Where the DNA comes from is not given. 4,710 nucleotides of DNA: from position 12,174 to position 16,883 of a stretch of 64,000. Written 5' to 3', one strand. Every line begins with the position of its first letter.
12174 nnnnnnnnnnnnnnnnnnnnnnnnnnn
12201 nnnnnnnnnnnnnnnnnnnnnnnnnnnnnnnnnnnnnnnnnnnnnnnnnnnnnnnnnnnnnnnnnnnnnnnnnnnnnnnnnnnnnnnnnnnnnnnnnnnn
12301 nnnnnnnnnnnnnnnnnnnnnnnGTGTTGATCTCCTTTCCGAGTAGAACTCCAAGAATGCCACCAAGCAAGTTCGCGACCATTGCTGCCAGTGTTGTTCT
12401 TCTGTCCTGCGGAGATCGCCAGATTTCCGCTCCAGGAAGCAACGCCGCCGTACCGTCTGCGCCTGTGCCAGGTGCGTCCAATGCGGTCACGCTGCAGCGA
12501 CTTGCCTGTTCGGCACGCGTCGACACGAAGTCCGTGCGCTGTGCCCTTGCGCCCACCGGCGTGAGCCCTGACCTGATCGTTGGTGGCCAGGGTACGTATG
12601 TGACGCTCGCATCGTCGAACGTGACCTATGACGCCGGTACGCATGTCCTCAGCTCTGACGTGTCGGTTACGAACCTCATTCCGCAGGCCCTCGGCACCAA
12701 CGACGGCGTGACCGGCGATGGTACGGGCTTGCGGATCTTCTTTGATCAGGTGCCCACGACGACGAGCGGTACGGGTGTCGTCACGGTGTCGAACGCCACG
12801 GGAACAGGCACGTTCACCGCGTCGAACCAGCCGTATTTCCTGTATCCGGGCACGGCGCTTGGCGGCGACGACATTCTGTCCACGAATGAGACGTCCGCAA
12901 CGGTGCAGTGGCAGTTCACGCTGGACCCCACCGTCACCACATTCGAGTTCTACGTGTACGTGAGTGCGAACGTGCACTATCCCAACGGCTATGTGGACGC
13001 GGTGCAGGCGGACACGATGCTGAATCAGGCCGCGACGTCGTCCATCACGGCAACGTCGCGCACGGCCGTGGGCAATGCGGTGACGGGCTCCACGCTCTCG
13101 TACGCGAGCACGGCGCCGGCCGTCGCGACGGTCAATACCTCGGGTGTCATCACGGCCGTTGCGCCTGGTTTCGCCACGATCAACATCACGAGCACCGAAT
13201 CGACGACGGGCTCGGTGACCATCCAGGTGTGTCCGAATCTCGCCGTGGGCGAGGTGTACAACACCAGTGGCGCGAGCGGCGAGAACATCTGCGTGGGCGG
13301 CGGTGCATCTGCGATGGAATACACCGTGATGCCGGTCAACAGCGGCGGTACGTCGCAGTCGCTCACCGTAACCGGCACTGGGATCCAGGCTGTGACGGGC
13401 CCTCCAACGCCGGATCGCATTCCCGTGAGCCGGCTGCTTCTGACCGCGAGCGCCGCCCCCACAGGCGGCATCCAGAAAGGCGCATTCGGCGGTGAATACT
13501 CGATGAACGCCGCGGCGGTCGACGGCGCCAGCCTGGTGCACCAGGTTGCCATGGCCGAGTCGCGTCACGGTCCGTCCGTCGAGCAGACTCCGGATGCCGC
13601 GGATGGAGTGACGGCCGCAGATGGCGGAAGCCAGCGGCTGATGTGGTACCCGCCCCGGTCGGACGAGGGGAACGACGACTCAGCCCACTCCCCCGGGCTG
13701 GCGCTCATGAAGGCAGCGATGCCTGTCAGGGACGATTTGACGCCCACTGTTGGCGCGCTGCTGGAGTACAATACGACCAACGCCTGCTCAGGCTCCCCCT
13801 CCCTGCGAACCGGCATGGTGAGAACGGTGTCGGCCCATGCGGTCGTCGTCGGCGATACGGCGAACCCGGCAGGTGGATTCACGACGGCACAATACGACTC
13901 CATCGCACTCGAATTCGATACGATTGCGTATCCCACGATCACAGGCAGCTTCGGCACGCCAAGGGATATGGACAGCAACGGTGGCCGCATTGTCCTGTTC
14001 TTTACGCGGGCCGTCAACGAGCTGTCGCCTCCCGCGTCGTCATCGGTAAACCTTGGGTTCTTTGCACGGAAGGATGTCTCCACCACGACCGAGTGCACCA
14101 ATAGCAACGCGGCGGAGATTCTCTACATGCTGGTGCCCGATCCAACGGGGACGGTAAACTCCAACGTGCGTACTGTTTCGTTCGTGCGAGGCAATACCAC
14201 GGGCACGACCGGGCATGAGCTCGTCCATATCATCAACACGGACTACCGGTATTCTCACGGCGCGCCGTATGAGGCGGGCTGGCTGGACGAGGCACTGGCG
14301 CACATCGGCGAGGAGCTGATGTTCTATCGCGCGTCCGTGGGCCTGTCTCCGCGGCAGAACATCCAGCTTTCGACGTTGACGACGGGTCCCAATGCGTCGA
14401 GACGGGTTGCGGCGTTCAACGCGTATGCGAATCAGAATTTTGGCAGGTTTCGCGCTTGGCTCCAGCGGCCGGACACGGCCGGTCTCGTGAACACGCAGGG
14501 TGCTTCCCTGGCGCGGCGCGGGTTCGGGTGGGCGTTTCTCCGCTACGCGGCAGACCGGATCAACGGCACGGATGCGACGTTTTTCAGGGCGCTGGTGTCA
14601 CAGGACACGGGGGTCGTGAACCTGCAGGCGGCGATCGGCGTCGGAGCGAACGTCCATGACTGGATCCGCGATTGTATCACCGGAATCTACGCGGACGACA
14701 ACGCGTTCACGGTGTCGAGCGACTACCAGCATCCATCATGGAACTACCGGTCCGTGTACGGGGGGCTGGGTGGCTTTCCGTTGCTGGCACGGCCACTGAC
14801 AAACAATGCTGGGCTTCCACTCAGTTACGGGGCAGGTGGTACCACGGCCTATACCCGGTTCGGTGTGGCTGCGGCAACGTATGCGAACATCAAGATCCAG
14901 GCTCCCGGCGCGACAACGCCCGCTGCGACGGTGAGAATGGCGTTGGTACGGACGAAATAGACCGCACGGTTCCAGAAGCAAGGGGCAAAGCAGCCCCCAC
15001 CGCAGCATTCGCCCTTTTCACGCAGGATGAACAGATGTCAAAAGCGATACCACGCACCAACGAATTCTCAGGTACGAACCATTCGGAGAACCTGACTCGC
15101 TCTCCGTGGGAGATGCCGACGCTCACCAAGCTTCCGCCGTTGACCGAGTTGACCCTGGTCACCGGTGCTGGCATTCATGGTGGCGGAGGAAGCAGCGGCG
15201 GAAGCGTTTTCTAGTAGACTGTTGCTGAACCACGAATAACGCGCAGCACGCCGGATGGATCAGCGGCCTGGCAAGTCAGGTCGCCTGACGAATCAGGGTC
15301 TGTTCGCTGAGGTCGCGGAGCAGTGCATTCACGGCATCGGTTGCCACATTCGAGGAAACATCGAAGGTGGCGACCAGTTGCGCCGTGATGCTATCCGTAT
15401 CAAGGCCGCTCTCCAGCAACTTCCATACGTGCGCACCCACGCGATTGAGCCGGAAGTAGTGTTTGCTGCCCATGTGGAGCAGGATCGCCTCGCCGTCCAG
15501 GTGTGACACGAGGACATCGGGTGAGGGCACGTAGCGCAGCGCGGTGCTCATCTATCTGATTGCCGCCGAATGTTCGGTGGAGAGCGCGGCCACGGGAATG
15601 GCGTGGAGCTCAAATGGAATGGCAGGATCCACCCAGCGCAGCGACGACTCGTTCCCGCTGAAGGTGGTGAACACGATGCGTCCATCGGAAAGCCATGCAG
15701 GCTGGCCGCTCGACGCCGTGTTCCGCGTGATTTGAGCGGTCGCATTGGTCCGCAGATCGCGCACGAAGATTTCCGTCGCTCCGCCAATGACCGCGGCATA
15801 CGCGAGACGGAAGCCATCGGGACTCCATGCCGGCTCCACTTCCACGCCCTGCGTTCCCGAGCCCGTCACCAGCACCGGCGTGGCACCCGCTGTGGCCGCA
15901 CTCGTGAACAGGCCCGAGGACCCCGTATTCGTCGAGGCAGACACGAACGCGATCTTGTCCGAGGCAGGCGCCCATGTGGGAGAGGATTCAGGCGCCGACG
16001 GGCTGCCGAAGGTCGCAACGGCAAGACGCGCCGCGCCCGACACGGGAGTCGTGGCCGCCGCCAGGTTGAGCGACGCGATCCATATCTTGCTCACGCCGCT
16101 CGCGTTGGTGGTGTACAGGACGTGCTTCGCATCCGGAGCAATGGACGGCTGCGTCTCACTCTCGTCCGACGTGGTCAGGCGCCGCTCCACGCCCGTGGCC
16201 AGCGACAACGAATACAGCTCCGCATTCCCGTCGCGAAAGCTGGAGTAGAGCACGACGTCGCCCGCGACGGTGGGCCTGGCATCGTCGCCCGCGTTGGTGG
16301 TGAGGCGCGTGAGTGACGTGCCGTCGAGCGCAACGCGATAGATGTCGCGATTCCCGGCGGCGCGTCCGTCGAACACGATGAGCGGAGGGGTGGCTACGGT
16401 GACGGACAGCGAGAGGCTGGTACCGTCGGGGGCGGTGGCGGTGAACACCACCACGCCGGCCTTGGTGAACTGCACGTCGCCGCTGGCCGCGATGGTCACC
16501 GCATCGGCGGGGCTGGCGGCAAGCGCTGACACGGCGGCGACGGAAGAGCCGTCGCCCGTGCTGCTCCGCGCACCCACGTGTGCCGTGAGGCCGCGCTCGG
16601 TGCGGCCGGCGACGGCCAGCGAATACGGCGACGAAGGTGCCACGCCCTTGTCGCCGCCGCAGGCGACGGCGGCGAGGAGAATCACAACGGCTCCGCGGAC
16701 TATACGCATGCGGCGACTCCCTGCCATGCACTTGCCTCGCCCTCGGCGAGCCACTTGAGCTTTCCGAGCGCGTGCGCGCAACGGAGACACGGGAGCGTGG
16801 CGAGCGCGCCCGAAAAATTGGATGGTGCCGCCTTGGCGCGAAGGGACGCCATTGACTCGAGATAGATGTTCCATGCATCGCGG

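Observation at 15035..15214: Candidate precursor: Cys-free, double-glycine-type leader and a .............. core ending in Val-Phe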

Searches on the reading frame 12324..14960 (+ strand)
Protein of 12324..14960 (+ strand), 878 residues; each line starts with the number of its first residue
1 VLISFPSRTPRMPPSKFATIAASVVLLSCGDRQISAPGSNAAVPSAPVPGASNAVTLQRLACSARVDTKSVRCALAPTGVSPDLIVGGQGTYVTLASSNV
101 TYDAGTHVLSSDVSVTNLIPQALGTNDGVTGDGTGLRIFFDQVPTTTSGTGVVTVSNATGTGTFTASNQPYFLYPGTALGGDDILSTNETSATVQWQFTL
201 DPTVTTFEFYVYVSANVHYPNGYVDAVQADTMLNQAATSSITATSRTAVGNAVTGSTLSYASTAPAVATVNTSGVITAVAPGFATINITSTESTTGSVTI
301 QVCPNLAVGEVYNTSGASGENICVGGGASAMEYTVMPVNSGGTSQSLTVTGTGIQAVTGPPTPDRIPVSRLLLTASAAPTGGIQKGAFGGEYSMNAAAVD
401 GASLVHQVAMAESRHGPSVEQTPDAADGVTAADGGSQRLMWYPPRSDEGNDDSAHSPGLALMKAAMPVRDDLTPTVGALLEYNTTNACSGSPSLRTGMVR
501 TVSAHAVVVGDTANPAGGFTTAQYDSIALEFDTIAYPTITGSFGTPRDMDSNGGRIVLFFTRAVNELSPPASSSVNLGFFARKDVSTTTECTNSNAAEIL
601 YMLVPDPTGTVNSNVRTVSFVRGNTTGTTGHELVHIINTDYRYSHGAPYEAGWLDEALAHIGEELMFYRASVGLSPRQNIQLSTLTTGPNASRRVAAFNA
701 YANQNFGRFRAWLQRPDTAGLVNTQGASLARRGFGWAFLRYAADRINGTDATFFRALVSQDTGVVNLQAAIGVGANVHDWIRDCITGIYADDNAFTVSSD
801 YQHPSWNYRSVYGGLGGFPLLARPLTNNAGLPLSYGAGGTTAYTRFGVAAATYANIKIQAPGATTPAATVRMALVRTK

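Call 7: search_protein_families(library=pfam, proteins=[window:12324-14960:+], max_evalue=0.01)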
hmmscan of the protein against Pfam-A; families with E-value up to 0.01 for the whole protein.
window:12324-14960:+ (878 aa): 1 family
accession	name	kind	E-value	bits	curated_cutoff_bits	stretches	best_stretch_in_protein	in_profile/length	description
PF02368.24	Big_2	-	0.0029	18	22.8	1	227-299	8-76/79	Bacterial Ig-like domain (group 2)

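Call 8: search_protein_families(library=ncbifam, proteins=[window:12324-14960:+], max_evalue=0.1)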
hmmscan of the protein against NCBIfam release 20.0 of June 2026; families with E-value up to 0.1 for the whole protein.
window:12324-14960:+ (878 aa): 0 families

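Call 21: search_solved_structures(query=window:12324-14960:+, max_evalue=1)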
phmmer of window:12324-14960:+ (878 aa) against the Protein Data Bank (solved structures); distinct sequences matched with E-value up to 1: 3.
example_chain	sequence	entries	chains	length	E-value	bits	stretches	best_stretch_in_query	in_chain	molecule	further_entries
7bb8_A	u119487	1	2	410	4.3e-05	25.5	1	520-669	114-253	Neutral metalloprotease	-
7bb9_A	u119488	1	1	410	0.00011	24.1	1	520-669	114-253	Lugdulysin E242Q Y315F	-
7lse_H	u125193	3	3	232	0.1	14.3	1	53-174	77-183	T025 Fab Heavy Chain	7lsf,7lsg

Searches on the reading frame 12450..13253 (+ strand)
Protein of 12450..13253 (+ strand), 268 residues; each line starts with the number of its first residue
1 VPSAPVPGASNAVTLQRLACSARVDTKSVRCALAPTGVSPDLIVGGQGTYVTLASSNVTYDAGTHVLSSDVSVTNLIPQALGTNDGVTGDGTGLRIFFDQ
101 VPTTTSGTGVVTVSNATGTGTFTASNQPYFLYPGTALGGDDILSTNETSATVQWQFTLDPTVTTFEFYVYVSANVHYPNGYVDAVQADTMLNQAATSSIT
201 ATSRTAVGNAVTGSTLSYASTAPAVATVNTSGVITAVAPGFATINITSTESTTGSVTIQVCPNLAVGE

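Call 47: search_protein_families(library=pfam, proteins=[window:12450-13253:+], max_evalue=1)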
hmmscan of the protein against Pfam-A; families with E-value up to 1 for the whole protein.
window:12450-13253:+ (268 aa): 2 families
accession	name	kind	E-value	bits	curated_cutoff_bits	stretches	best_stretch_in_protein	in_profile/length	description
PF02368.24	Big_2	-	0.00047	20.5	22.8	1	185-257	8-76/79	Bacterial Ig-like domain (group 2)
PF22359.2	Big-like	-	0.017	15.8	27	1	216-247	3-34/48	Bacterial Ig-like domain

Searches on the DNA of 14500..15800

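Call 56: search_rna_families(source=window, start=14500, end=15800, threshold=evalue, max_evalue=1)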
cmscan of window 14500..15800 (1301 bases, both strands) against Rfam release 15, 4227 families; matches with E-value up to 1: 0.
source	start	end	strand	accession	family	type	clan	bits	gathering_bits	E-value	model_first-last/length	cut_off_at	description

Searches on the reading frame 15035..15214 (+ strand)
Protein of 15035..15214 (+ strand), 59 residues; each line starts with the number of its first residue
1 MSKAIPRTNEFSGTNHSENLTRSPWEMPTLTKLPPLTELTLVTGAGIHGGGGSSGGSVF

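Call 7: search_protein_families(library=pfam, proteins=[window:15035-15214:+], max_evalue=0.01)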
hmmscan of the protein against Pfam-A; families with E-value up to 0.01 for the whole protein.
window:15035-15214:+ (59 aa): 0 families

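Call 8: search_protein_families(library=ncbifam, proteins=[window:15035-15214:+], max_evalue=0.1)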
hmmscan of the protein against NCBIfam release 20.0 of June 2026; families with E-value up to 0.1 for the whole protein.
window:15035-15214:+ (59 aa): 0 families

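Call 10: find_homologous_proteins(query=window:15035-15211:+, max_evalue=10)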
Query seq(59 aa) (59 aa): 2 proteins with E <= 10 among 2 candidates.
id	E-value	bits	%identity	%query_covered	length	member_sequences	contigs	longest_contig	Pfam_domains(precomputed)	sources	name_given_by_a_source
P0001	9.1e-32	124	100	100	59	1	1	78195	-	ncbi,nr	ncbi:MAG: hypothetical protein JWM95_3189 [Gemmatimonadetes bacterium]|nr:hypothetical protein [Gemm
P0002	1.2e-9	55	79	64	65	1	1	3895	-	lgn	-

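Call 12: find_encoding_contigs(protein=P0002, flank=10000)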
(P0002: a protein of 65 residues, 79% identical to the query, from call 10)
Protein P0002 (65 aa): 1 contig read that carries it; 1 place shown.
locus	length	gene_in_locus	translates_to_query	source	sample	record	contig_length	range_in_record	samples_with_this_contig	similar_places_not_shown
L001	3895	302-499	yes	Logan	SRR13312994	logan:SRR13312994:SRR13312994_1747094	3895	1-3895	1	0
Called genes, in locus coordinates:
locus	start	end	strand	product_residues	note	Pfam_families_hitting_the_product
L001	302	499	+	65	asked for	-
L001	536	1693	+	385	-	PF14907:NTP_transf_5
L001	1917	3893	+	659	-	?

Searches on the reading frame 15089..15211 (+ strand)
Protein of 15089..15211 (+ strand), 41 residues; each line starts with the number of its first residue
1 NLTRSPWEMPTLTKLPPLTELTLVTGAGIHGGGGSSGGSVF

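Call 29: search_protein_families(library=ncbifam, alignment_id=A1, max_evalue=10)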
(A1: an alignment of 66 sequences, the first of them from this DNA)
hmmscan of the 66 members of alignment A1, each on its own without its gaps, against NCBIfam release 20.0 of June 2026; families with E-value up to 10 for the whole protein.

A. member 1, seq(41 aa): 0 families

B. families by the number of members that match (of 66 scanned): 2 families
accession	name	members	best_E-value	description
NF033534.1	rhodolasso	3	0.0011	lasso peptide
NF033521.1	lasso_leader_L3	1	0.047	lasso RiPP family leader peptide-containing protein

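Call 30: search_protein_families(library=pfam, alignment_id=A1, max_evalue=10)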
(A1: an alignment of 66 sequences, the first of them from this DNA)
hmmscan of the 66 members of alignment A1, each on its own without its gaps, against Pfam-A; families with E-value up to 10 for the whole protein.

A. member 1, seq(41 aa): 0 families

B. families by the number of members that match (of 66 scanned): 2 families
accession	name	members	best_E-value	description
PF08042.16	PqqA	1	0.14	PqqA family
PF17733.7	KPWE_dom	1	4.4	PEX14-like KPWE domain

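Call 50: find_homologous_proteins(query=A1, max_evalue=0.1)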
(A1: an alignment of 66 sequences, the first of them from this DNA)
Query A1 (66 sequences) (41 aa, profile of the alignment): 642 proteins with E <= 0.1 among 1892 candidates; the best 120 are listed.
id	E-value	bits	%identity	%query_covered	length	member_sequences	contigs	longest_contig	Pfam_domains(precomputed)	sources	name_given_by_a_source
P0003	1.5e-19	87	58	63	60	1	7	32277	-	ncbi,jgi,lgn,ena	-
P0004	4.7e-19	85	56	66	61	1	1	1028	-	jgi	-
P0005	6.0e-19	85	58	63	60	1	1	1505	-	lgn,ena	-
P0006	7.6e-19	84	55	49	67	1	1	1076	-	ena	-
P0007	9.7e-19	84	58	63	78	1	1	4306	-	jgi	jgi:hypothetical protein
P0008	1.1e-18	84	59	83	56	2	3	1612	-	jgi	jgi:hypothetical protein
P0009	1.8e-18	83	50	95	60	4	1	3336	-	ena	-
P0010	1.9e-18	83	50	63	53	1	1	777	-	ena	-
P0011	2.0e-18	83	53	80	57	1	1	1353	-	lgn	-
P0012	2.3e-18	83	65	49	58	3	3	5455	-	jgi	jgi:hypothetical protein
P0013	2.5e-18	83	48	61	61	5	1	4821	-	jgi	-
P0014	2.6e-18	83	55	95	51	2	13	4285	-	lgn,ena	-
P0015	3.0e-18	83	50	95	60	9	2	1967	-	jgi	jgi:hypothetical protein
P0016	3.1e-18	83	52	66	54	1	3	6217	-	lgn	-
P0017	3.4e-18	82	54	63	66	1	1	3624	-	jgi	jgi:hypothetical protein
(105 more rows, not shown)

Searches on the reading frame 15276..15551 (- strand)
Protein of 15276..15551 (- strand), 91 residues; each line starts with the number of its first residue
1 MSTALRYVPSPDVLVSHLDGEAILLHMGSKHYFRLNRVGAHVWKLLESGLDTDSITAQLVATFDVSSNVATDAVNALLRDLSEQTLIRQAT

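Call 7: search_protein_families(library=pfam, proteins=[window:15276-15551:-], max_evalue=0.01)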
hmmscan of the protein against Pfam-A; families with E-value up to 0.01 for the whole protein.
window:15276-15551:- (91 aa): 1 family
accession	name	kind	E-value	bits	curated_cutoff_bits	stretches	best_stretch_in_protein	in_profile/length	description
PF05402.18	PqqD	-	1.5e-15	57.7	23.4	1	21-87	1-67/67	Coenzyme PQQ synthesis protein D (PqqD)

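Call 8: search_protein_families(library=ncbifam, proteins=[window:15276-15551:-], max_evalue=0.1)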
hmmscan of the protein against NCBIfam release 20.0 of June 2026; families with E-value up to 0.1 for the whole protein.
window:15276-15551:- (91 aa): 7 families
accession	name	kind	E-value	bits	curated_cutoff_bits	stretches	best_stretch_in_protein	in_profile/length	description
NF033536.1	lasso_PqqD_Bac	exception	6.8e-15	55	80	1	10-88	9-87/88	lasso peptide biosynthesis PqqD family chaperone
NF033530.1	lasso_PqqD_Strm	exception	3.7e-13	49.5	70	1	11-86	2-77/78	lasso peptide biosynthesis PqqD family chaperone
TIGR04248.1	SCM_PqqD_rel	equivalog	2e-07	31.1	100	1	13-89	7-83/84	SynChlorMet cassette protein ScmD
TIGR04302.1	geo_PqqD_fam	equivalog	2.7e-07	31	100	1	32-87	46-100/102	GeoRSP system PqqD family peptide chaperone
TIGR03859.1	PQQ_PqqD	equivalog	0.00024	20.9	46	1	32-87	26-80/81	pyrroloquinoline quinone biosynthesis peptide chaperone PqqD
NF050069.2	PqqD_rel_WgkC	exception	0.004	17.1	110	1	31-87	30-86/103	PqqD family peptide maturation chaperone WgkC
TIGR03906.1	quino_hemo_SAM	equivalog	0.05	12.2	453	1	18-88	8-74/467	quinohemoprotein amine dehydrogenase maturation protein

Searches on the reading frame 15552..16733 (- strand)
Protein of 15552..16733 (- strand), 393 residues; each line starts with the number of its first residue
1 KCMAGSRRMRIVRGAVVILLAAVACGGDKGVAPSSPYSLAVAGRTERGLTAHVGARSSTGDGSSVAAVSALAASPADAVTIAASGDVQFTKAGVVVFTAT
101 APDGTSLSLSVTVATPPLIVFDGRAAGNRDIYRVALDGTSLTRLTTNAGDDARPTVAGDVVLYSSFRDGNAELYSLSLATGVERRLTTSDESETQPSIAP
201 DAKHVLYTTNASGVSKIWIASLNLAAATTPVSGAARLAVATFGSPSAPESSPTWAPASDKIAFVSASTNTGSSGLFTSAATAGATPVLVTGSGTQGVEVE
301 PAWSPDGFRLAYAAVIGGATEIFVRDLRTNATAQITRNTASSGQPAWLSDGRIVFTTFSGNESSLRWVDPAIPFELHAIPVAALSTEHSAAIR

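Call 7: search_protein_families(library=pfam, proteins=[window:15552-16733:-], max_evalue=0.01)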
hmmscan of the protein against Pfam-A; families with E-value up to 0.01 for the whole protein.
window:15552-16733:- (393 aa): 2 families
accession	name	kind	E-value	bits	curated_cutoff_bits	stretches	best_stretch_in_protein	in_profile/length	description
PF07676.18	PD40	-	3.8e-19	68.6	20.9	2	298-324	11-38/38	WD40-like Beta Propeller Repeat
PF00930.27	DPPIV_N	-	3.4e-07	29.8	22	0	296-348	43-94/354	Dipeptidyl peptidase IV (DPP IV) N-terminal region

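Call 8: search_protein_families(library=ncbifam, proteins=[window:15552-16733:-], max_evalue=0.1)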
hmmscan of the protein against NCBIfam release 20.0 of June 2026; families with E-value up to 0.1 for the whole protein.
window:15552-16733:- (393 aa): 7 families
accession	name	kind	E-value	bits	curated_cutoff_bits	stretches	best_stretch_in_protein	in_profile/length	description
TIGR02800.1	propeller_TolB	equivalog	9.6e-33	113.7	343.15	2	251-356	195-296/418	Tol-Pal system beta propeller repeat protein TolB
NF002183.0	PRK01029.1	equivalog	2.5e-25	89.4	405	2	248-365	282-397/429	Tol-Pal system protein TolB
NF033523.0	lasso_peptidase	equivalog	1.1e-10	40.9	400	1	297-358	89-151/638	Atxe2 family lasso peptide isopeptidase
NF053518.1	DipepPtdsDpp5Prph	equivalog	2.9e-08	32.7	900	2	126-213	39-128/655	dipeptidyl-peptidase Dpp5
TIGR04275.1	beta_prop_Msarc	repeat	2.3e-05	24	85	1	142-174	2-34/40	beta-propeller repeat protein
TIGR02171.1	Fb_sc_TIGR02171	subfamily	0.00086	17.4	544.35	0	301-357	355-418/912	TIGR02171 family lipoprotein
NF003124.0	PRK04043.1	equivalog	0.0012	17.7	428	1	119-223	291-400/419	Tol-Pal system protein TolB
